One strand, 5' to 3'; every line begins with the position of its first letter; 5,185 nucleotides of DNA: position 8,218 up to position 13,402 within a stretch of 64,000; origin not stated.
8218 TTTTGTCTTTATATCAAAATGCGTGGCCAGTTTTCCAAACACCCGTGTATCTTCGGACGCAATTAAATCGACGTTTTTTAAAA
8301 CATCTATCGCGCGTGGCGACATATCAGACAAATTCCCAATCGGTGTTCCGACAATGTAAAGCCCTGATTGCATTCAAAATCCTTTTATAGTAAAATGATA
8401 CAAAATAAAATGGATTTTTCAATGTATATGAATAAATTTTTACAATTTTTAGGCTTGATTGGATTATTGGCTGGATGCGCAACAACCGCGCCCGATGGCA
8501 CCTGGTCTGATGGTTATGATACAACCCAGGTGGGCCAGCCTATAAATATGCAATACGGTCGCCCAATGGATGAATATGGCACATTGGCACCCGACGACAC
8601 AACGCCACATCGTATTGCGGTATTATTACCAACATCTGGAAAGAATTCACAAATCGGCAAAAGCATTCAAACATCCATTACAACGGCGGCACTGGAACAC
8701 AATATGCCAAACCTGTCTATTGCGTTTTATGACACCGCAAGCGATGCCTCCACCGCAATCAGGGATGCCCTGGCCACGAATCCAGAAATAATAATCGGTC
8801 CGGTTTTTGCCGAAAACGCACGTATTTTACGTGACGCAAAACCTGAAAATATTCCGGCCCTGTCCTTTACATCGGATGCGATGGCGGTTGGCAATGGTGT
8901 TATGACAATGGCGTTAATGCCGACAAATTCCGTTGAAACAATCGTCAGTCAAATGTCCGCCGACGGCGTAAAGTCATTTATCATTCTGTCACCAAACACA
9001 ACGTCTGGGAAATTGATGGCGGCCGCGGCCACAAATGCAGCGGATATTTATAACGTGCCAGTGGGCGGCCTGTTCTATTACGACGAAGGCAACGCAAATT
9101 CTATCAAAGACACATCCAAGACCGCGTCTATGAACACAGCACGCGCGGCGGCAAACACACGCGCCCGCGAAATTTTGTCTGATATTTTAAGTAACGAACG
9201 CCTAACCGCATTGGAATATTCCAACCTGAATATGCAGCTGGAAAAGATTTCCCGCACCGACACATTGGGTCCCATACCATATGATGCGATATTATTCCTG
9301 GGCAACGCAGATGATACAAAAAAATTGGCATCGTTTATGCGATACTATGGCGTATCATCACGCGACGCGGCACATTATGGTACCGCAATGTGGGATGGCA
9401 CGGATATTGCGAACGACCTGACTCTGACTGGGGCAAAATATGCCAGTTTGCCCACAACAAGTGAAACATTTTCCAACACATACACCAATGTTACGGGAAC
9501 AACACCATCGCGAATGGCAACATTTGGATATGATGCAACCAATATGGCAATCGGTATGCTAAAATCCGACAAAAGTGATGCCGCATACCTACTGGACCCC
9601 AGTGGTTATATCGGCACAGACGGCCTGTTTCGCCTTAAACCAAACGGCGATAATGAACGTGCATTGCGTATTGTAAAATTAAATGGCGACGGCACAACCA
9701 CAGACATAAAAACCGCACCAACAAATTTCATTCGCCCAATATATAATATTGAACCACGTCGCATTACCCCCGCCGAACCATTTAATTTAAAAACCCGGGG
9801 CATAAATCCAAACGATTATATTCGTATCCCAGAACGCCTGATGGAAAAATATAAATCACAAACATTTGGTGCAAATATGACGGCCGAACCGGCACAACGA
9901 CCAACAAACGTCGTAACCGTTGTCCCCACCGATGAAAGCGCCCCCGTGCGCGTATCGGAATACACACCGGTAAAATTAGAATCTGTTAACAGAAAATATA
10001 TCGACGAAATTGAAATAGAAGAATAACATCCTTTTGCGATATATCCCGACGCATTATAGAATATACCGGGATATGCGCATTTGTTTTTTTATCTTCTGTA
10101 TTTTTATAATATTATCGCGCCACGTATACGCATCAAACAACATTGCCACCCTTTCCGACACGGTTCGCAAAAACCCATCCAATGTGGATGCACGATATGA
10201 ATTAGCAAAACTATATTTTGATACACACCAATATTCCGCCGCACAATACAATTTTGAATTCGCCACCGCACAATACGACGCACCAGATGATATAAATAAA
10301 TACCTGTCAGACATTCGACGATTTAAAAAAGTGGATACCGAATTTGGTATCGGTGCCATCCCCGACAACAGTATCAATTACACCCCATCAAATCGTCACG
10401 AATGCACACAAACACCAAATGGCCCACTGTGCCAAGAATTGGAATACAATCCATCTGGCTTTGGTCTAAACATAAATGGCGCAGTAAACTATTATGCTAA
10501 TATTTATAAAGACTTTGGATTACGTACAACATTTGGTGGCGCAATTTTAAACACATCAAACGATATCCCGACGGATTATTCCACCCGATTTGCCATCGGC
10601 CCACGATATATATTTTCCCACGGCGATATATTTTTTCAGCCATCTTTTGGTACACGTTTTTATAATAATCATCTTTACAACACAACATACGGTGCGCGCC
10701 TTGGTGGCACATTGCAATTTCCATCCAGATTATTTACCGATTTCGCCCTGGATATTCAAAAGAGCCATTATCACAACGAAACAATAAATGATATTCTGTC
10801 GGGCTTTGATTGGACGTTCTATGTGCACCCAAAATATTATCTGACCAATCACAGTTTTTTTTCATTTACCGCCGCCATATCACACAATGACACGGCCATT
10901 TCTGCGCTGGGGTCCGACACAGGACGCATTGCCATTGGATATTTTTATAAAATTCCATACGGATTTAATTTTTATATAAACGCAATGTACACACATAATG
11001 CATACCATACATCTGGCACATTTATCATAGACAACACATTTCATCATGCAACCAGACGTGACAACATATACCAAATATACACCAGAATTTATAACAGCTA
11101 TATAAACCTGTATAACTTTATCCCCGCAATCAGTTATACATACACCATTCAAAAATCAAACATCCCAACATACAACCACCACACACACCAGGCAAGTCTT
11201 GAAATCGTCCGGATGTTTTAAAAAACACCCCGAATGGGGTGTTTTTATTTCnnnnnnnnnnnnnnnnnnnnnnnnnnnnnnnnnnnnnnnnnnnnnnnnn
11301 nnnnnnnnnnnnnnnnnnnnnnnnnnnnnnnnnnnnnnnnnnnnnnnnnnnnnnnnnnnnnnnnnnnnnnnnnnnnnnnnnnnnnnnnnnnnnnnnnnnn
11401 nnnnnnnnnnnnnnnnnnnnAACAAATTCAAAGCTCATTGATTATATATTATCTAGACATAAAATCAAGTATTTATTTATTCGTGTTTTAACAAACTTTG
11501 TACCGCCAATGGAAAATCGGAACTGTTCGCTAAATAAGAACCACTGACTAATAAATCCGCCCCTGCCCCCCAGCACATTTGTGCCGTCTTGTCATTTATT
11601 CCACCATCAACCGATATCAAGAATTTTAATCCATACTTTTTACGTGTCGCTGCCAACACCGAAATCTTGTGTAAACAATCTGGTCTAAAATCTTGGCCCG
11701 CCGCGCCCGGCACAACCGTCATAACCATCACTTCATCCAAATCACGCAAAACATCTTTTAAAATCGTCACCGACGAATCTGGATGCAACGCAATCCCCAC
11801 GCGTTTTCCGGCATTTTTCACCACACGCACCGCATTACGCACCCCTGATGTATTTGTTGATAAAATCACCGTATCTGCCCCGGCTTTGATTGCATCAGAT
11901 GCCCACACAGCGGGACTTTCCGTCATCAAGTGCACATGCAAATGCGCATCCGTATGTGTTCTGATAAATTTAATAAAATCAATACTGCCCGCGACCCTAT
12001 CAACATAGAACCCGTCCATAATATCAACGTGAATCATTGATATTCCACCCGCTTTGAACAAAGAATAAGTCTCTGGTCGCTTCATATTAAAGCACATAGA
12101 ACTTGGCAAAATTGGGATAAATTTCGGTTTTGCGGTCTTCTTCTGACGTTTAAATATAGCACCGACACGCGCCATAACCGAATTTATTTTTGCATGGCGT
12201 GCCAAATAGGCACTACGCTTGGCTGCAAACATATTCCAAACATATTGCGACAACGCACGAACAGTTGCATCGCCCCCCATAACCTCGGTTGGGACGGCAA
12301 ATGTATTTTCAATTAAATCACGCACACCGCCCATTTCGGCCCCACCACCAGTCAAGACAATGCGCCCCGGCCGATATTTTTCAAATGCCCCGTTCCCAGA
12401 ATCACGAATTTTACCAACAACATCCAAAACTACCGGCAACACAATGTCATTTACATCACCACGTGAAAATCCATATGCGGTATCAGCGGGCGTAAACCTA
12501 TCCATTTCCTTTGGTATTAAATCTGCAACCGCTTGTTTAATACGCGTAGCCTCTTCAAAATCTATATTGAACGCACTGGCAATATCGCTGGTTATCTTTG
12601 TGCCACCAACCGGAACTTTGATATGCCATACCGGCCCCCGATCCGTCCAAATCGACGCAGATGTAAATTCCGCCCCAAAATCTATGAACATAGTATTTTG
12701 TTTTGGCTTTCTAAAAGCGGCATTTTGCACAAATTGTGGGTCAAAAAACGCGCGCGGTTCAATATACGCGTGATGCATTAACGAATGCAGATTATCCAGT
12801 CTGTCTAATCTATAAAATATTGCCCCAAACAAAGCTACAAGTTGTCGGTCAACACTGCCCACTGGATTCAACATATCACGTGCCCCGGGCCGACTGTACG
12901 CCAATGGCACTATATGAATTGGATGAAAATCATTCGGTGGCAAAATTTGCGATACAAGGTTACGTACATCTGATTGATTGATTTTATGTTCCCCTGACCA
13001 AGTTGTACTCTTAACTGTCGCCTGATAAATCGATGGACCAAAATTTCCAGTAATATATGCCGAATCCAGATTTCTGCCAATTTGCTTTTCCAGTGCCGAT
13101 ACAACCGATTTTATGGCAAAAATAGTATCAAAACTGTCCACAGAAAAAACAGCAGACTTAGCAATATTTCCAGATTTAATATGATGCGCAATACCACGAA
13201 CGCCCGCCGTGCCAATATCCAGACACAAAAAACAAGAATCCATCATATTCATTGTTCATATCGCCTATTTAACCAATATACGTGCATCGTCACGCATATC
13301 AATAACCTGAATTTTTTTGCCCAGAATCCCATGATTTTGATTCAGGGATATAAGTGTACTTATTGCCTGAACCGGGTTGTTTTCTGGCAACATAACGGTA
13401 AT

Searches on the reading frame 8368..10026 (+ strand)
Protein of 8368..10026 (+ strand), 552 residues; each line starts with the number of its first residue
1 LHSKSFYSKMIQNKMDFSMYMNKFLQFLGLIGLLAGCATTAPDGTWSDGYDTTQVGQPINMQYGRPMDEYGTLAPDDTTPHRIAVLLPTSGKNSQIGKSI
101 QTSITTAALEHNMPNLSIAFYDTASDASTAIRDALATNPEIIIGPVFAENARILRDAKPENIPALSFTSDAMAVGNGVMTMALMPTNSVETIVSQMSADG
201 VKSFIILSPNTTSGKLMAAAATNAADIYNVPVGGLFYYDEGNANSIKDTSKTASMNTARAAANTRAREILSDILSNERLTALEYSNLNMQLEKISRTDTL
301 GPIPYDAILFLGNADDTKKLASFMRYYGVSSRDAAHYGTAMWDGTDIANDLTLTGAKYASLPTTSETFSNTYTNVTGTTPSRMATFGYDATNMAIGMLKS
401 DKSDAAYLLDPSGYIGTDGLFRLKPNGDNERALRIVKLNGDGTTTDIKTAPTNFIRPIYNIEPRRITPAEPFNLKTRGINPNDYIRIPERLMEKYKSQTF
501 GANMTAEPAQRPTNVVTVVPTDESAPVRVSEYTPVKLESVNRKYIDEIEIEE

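Call 74: search_protein_families(library=pfam, proteins=[window:8368-10026:+], max_evalue=0.00001)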
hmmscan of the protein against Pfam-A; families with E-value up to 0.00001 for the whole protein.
window:8368-10026:+ (552 aa): 2 families
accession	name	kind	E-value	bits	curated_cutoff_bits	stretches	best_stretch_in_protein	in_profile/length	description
PF04348.19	LppC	-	5.1e-11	42.3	28.8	1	77-220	215-365/563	LppC putative lipoprotein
PF13458.12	Peripla_BP_6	-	5.5e-08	33.3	31.7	1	82-400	3-295/343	Periplasmic binding protein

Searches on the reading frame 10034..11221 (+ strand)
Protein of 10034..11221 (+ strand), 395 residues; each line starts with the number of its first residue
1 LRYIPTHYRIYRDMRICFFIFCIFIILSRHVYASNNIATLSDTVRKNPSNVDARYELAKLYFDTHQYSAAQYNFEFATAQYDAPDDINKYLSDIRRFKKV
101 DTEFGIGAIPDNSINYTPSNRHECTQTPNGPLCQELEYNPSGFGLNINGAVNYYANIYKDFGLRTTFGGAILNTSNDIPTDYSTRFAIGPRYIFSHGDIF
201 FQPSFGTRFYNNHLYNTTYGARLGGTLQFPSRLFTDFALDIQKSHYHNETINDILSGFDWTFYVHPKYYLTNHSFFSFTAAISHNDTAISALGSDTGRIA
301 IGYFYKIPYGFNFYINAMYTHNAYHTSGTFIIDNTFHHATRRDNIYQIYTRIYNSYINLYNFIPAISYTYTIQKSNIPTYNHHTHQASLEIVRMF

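Call 74: search_protein_families(library=pfam, proteins=[window:10034-11221:+], max_evalue=0.00001)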
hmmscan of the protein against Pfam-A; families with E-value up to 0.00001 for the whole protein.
window:10034-11221:+ (395 aa): 1 family
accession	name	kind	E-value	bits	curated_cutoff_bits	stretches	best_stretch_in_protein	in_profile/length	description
PF04575.19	SlipAM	-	9.3e-21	75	22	1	145-395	47-288/288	Surface lipoprotein assembly modifier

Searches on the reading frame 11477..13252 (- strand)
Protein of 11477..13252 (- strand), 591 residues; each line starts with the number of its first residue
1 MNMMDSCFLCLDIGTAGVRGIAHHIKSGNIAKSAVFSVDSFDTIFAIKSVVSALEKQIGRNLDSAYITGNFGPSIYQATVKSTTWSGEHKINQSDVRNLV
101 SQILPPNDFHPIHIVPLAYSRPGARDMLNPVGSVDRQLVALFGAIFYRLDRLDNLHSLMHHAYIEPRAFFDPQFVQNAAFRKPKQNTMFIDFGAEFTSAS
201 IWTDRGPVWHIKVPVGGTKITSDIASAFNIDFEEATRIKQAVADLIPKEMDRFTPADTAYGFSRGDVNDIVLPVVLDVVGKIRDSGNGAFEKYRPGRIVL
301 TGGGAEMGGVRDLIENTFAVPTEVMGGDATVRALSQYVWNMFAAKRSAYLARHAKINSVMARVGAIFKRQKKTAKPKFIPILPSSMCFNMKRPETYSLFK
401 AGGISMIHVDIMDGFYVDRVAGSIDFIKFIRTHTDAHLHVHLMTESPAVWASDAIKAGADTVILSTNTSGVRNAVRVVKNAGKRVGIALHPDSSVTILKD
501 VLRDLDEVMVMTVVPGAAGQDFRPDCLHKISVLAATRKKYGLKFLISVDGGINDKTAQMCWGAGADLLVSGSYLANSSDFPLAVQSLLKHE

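Call 74: search_protein_families(library=pfam, proteins=[window:11477-13252:-], max_evalue=0.00001)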
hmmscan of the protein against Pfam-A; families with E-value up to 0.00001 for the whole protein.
window:11477-13252:- (591 aa): 3 families
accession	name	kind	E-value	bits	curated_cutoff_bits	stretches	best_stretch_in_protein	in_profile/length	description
PF00834.25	Ribul_P_3_epim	-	1.9e-41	142.1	21.1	1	397-574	19-197/198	Ribulose-phosphate 3 epimerase family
PF14450.12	FtsA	-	1.3e-11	45.4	31.8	1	189-324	2-109/127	Cell division protein FtsA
PF11104.14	PilM_2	-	7e-08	32.2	27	0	184-241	179-236/340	Type IV pilus assembly protein PilM;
